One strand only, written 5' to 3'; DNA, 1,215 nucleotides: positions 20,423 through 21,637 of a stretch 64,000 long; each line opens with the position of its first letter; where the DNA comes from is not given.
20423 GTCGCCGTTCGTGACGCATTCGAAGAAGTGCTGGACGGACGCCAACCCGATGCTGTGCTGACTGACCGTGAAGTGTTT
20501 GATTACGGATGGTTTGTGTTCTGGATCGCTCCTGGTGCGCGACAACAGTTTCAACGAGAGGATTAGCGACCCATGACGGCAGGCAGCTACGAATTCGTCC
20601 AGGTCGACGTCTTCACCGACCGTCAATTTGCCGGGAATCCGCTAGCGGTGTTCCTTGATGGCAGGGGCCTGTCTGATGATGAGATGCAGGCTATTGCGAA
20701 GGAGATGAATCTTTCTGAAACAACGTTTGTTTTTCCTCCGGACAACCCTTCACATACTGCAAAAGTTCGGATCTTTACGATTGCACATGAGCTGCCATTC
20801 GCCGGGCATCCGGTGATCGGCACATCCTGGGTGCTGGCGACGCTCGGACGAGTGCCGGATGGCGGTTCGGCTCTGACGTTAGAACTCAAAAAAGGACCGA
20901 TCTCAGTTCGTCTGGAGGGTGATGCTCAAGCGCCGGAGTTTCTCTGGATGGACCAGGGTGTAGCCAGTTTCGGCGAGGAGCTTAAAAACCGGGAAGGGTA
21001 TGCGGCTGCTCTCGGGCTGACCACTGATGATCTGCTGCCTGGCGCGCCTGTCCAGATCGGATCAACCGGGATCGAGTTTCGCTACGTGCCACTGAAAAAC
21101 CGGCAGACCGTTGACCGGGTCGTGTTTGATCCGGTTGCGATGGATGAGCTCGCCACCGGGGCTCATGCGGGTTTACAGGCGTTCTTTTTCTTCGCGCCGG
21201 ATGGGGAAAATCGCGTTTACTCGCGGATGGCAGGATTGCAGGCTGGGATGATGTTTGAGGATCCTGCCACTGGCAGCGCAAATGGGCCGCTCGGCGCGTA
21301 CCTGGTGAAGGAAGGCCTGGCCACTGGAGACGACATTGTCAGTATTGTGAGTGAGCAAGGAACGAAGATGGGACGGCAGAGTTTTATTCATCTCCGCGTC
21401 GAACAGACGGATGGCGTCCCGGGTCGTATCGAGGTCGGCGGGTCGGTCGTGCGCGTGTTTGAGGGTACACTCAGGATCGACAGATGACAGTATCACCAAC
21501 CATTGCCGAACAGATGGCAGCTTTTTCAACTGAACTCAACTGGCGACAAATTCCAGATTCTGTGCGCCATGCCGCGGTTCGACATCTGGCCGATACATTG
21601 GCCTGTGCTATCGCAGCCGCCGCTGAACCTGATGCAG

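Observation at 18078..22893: Tightly coupled five-gene operon: three tandem MBL-fold paralogs, a PhzF-like isomerase and an MmgE/PrpD protein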

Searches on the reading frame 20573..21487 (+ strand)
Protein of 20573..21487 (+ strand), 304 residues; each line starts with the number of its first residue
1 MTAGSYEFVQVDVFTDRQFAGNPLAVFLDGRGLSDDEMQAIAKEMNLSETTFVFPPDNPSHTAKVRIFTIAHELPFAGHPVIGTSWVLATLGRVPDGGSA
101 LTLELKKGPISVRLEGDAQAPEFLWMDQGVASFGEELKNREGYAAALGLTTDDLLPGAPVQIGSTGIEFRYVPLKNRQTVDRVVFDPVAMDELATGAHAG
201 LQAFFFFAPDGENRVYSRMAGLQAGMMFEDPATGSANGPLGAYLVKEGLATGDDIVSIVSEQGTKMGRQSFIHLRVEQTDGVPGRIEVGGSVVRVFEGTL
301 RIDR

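Call 5: search_protein_families(library=pfam, proteins=[window:20573-21487:+], max_evalue=0.01)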
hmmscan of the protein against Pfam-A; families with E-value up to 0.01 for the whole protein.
window:20573-21487:+ (304 aa): 2 families
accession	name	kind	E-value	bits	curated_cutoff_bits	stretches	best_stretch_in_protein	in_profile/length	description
PF02567.21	PhzC-PhzF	-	1.1e-55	189.6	27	1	11-298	1-281/281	Phenazine biosynthesis-like protein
PF05544.16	Pro_racemase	-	0.0076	15.8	27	0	50-122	56-130/325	Proline racemase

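Call 6: search_protein_families(library=ncbifam, proteins=[window:20573-21487:+], max_evalue=0.01)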
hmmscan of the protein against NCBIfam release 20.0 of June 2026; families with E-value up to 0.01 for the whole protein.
window:20573-21487:+ (304 aa): 2 families
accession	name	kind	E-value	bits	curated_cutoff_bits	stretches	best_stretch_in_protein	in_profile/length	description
TIGR00654.1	PhzF_family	subfamily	6.1e-64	216.2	76.2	1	6-302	3-298/298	PhzF family phenazine biosynthesis isomerase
NF007625.0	PRK10281.1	equivalog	9.5e-53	179.3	386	1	7-302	4-299/301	PhzF family isomerase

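Call 10: search_solved_structures(query=window:20573-21487:+, max_evalue=0.001)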
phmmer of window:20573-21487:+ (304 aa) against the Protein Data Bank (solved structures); distinct sequences matched with E-value up to 0.001: 12.
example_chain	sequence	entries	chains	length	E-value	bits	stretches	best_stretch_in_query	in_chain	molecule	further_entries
1qya_A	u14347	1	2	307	1.3e-35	126.3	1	9-299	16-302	HYPOTHETICAL PROTEIN yddE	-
1qy9_A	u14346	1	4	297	1.4e-35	126.2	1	9-299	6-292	Uncharacterized isomerase YddE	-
1sdj_A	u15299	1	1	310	1.5e-35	126.1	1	9-299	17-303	Hypothetical protein yddE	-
1u0k_A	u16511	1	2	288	3.2e-31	111.9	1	7-293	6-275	gene product PA4716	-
1u1v_A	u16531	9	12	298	8e-30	107.3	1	6-300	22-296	Phenazine biosynthesis protein phzF | Trans-2,3-dihydro-3-hydroxyanthranilate isomerase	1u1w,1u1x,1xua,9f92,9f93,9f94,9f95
1t6k_A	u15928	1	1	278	1.1e-29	106.9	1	7-300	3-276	Phenazine biosynthesis protein phzF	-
5iwe_A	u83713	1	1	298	2.1e-29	106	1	6-300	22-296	Trans-2,3-dihydro-3-hydroxyanthranilate isomerase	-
3edn_A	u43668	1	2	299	2.8e-29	105.5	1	10-297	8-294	Phenazine biosynthesis protein, PhzF family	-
1xub_A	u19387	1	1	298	2.1e-28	102.7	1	6-300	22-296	Phenazine biosynthesis protein phzF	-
1ym5_A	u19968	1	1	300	3.4e-21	79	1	7-112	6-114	Hypothetical 32.6 kDa protein in DAP2-SLT2 intergenic region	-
1s7j_A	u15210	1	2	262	1e-09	41.3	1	5-115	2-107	phenazine biosynthesis protein PhzF family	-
4dun_A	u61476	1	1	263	2.6e-06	30.1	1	5-90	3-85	Putative phenazine biosynthesis PhzC/PhzF protein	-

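Call 28: find_related_loci(query=window:20573-21487:+, collection=metagenome_contigs, flank=8000)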
Query window:20573-21487:+ (304 aa) in metagenome_contigs; peptide patterns used: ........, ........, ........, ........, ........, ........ (x = any residue, [..] = any of these).
600 stretches matched a pattern (row limit reached: there are more); 432 encode a relative of the query (tblastn E <= 1e-3); the best 80 are kept; 80 distinct loci.
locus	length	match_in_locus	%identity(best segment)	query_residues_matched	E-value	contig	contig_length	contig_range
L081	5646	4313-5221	58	1-302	4e-104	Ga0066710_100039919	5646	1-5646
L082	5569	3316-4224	56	1-302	6e-101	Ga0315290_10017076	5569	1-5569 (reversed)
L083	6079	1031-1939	56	1-302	7e-101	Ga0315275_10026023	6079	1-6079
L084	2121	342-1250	57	1-302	7e-105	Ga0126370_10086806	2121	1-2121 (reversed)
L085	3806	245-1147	57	5-304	5e-101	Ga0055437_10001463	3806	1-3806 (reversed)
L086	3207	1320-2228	57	1-302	6e-102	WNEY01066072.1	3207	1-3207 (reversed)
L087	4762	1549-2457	56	1-302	9e-100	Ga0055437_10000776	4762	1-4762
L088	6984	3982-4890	55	1-302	3e-99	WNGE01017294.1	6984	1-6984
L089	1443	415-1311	56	5-302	1e-106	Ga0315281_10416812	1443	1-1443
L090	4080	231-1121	57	3-302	2e-99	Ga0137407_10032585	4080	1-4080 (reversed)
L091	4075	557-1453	56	5-302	1e-97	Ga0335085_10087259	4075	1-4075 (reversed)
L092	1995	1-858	57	14-302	4e-102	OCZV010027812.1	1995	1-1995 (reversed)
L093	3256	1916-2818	57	1-300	2e-98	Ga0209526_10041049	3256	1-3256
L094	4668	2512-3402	57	3-302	1e-96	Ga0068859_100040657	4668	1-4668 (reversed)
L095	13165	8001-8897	57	1-300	2e-96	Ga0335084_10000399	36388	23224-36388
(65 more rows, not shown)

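Call 32: find_homologous_proteins(query=window:20573-21487:+)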
Query window:20573-21487:+ (304 aa): 8000 proteins with E <= 0.001 among 8000 candidates; the best 120 are listed.
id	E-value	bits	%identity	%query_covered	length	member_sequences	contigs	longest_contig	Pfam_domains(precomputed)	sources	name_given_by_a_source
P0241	1.3e-198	676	100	100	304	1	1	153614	PF02567.22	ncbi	-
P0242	2.4e-122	426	65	99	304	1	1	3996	PF02567.22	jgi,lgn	-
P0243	9.7e-111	388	62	98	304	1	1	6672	PF02567.22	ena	-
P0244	1.1e-110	388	63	98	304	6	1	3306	PF02567.22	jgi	jgi:trans-2,3-dihydro-3-hydroxyanthranilate isomerase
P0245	1.1e-110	388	62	98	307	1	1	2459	PF02567.22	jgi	-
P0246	7.0e-110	385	62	98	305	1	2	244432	PF02567.22,PF05544.17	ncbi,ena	-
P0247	8.4e-110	385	63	98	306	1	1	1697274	PF02567.22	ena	-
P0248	1.0e-109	384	62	98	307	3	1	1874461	PF02567.22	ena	-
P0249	2.5e-109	383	61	98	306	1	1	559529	PF02567.22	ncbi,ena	-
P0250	1.1e-108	381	63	98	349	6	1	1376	PF02567.22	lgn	-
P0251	2.5e-108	380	62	98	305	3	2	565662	PF02567.22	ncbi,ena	-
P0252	4.5e-108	379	62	98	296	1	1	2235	PF02567.22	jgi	jgi:trans-2,3-dihydro-3-hydroxyanthranilate isomerase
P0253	7.8e-108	378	61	98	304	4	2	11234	PF02567.22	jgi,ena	-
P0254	1.6e-106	374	61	99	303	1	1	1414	PF02567.22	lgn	-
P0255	2.5e-106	373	62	98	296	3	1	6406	PF02567.22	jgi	jgi:trans-2,3-dihydro-3-hydroxyanthranilate isomerase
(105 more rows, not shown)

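Call 33: find_encoding_contigs(protein=P0247, flank=10000, max_places=2)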
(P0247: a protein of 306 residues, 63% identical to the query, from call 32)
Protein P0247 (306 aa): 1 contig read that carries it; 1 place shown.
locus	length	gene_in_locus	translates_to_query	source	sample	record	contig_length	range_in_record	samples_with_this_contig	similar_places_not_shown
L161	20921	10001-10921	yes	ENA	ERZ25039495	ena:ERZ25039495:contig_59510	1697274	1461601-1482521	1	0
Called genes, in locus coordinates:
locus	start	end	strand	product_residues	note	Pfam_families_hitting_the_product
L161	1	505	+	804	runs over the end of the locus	PF01381:HTH_3, PF13560:HTH_31, PF00931:NB-ARC (weak), PF13401:AAA_22, PF25872:HTH_77, PF13424:TPR_12, PF17874:TPR_MalT, PF13424:TPR_12, +10 more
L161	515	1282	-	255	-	PF00106:adh_short, PF08659:KR, PF01370:Epimerase (faint), PF13561:adh_short_C2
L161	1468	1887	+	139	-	-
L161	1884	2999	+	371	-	PF07894:SACK1 (faint), PF13091:PLDc_2, PF00614:PLDc (faint), PF13091:PLDc_2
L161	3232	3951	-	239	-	PF01478:Peptidase_A24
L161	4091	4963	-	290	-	PF08501:Shikimate_dh_N, PF01488:Shikimate_DH, PF18317:SDH_C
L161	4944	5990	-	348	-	PF02618:YceG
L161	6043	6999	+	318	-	PF01745:IPT (weak), PF01715:IPPT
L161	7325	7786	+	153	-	PF14588:YjgF_endoribonc, PF01042:Ribonuc_L-PSP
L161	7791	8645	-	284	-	-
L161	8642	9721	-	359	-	PF01408:GFO_IDH_MocA, PF22725:GFO_IDH_MocA_C3, PF02894:GFO_IDH_MocA_C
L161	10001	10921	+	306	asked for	PF02567:PhzC-PhzF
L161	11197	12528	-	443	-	PF01609:DDE_Tnp_1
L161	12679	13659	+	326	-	PF00730:HhH-GPD, PF00633:HHH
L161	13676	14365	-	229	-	PF04199:Cyclase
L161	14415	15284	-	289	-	PF04439:Adenyl_transf, PF21418:LinB-like_C (weak)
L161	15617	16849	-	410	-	PF00764:Arginosuc_synth, PF20979:Arginosuc_syn_C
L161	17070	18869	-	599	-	PF00270:DEAD (weak), PF00271:Helicase_C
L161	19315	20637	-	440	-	PF10923:BrxC_BrxD, PF13191:AAA_16 (weak)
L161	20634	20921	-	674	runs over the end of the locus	PF13208:TerB_N, PF05099:TerB, PF15615:TerB_C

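Call 40: search_solved_structures(query=window:20573-21487:+, max_evalue=1e-25, show_alignments=5)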
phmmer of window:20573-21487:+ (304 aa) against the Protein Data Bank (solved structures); distinct sequences matched with E-value up to 1e-25: 9.
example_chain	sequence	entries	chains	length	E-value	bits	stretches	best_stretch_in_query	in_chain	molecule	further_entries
1qya_A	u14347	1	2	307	1.3e-35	126.3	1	9-299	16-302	HYPOTHETICAL PROTEIN yddE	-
1qy9_A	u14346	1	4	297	1.4e-35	126.2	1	9-299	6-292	Uncharacterized isomerase YddE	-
1sdj_A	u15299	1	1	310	1.5e-35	126.1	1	9-299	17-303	Hypothetical protein yddE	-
1u0k_A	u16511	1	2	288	3.2e-31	111.9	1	7-293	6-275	gene product PA4716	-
1u1v_A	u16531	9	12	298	8e-30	107.3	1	6-300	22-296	Phenazine biosynthesis protein phzF | Trans-2,3-dihydro-3-hydroxyanthranilate isomerase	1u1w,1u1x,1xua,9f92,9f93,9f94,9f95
1t6k_A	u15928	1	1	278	1.1e-29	106.9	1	7-300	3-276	Phenazine biosynthesis protein phzF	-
5iwe_A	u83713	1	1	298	2.1e-29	106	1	6-300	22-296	Trans-2,3-dihydro-3-hydroxyanthranilate isomerase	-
3edn_A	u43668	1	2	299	2.8e-29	105.5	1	10-297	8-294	Phenazine biosynthesis protein, PhzF family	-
1xub_A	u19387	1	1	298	2.1e-28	102.7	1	6-300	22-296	Phenazine biosynthesis protein phzF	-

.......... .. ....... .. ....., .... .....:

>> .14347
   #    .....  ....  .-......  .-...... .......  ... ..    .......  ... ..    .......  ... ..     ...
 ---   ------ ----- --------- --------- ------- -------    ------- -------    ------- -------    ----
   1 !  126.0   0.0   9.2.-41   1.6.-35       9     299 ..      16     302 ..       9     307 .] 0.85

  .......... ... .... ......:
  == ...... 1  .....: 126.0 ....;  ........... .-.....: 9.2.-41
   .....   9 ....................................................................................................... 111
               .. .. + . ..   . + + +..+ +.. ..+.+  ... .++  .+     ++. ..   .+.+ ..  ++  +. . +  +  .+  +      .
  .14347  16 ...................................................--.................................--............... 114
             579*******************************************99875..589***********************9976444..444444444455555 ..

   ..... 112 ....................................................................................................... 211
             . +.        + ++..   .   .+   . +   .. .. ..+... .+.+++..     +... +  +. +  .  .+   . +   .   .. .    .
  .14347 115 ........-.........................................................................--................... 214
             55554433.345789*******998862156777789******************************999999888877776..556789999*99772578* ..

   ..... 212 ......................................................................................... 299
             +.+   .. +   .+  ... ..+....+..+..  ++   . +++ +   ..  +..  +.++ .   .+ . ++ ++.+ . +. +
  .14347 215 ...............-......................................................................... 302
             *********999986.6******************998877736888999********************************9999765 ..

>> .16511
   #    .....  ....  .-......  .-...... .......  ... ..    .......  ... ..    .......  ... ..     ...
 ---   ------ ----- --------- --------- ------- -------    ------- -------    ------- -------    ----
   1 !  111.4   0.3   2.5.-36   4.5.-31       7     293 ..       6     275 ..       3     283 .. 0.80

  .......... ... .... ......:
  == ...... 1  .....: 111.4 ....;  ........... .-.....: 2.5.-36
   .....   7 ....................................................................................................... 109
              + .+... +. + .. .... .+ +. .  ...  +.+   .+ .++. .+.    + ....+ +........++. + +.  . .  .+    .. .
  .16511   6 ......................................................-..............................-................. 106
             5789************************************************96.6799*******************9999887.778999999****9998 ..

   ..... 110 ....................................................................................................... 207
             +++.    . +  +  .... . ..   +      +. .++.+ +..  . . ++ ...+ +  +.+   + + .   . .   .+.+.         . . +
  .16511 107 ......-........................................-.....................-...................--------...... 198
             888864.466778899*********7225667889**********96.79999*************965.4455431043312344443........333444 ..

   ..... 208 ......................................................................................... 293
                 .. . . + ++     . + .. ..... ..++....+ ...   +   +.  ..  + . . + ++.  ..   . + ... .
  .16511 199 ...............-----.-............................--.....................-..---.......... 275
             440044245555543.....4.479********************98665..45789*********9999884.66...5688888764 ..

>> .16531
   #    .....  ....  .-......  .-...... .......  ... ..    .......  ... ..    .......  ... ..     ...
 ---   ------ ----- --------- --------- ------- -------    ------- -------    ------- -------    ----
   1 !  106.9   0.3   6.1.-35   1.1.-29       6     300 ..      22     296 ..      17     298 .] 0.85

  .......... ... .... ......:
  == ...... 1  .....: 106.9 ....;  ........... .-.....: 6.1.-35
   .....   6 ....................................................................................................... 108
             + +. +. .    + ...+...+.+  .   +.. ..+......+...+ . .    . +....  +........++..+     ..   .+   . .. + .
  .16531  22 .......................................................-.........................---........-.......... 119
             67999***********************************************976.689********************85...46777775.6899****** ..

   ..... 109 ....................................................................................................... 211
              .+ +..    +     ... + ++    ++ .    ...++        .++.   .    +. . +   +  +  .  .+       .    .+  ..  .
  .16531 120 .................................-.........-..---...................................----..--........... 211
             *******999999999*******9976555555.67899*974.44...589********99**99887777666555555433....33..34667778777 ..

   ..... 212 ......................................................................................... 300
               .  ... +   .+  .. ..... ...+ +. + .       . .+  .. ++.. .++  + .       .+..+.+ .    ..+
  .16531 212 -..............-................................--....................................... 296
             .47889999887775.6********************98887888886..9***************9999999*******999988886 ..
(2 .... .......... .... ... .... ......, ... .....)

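Call 56: search_protein_families(library=pfam, proteins=[L095:8903-10264:-, L095:10263-11675:+, L095:11636-12988:-, L095:6712-7851:+, L095:6643-7848:-, L095:5370-6668:+, L095:3849-5336:-, L095:3852-5330:+, L083:3676-4398:-, L083:4810-6054:-], max_evalue=0.001)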
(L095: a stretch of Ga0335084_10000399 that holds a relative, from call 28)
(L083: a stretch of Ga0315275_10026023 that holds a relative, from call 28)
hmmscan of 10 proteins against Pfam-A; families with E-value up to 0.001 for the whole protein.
L095:8903-10264:- (453 aa): 2 families
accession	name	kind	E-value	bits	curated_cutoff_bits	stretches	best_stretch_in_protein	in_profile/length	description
PF03972.19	MmgE_PrpD_N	-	1.8e-65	221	32.1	1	6-242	2-239/244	MmgE/PrpD N-terminal domain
PF19305.4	MmgE_PrpD_C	-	7.4e-36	124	32.1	1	267-437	1-172/173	MmgE/PrpD C-terminal domain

L095:10263-11675:+ (470 aa): 0 families

L095:11636-12988:- (450 aa): 0 families

L095:6712-7851:+ (379 aa): 6 families
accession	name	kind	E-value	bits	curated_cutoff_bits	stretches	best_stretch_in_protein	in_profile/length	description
PF13442.11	Cytochrome_CBB3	-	5e-14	52.8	27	1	85-171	3-68/68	Cytochrome C oxidase, cbb3-type, subunit III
PF14522.11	Cytochrome_C7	-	9.3e-14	51.5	24.8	2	275-378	2-66/67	Cytochrome c7 and related cytochrome c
PF00034.26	Cytochrom_C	-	1.4e-10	42.8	21.3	1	86-174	2-89/90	Cytochrome c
PF14537.11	Cytochrom_c3_2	-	2.3e-09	38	25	2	209-292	5-78/79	Cytochrome c3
PF02085.21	Cytochrom_CIII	-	7.9e-09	36.2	22.9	1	193-249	16-65/101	Class III cytochrome C family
PF22113.1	Mtrc-MtrF_II-IV_dom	-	3.2e-08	33.7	30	1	212-378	8-163/176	Outer membrane cytochrome MtrC/MtrF-like, domains II/IV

L095:6643-7848:- (401 aa): 0 families

L095:5370-6668:+ (432 aa): 2 families
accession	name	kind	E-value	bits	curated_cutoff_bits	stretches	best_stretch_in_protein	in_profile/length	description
PF00005.33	ABC_tran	-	2.9e-32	112.6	25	1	215-360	1-136/137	ABC transporter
PF13304.12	AAA_21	-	1.6e-08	35.5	27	0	331-385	236-293/304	AAA domain, putative AbiEii toxin, Type IV TA system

L095:3849-5336:- (495 aa): 0 families

L095:3852-5330:+ (492 aa): 1 family
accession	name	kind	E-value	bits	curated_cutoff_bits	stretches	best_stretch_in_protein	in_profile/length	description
PF13231.12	PMT_2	-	9.8e-08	32.8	26.1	1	62-213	12-160/160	Dolichyl-phosphate-mannose-protein mannosyltransferase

L083:3676-4398:- (240 aa): 0 families

L083:4810-6054:- (414 aa): 2 families
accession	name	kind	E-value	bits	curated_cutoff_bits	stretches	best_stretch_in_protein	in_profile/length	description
PF05977.19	MFS_3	-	1.6e-61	208.8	27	1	15-398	7-390/524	Transmembrane secretion effector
PF07690.21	MFS_1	-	1.7e-50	172.3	33.4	2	24-361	2-340/347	Major Facilitator Superfamily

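Call 62: search_protein_families(library=padloc, proteins=[window:20573-21487:+], max_evalue=0.001)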
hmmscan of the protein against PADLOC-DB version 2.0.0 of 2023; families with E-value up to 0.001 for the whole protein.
window:20573-21487:+ (304 aa): 0 families
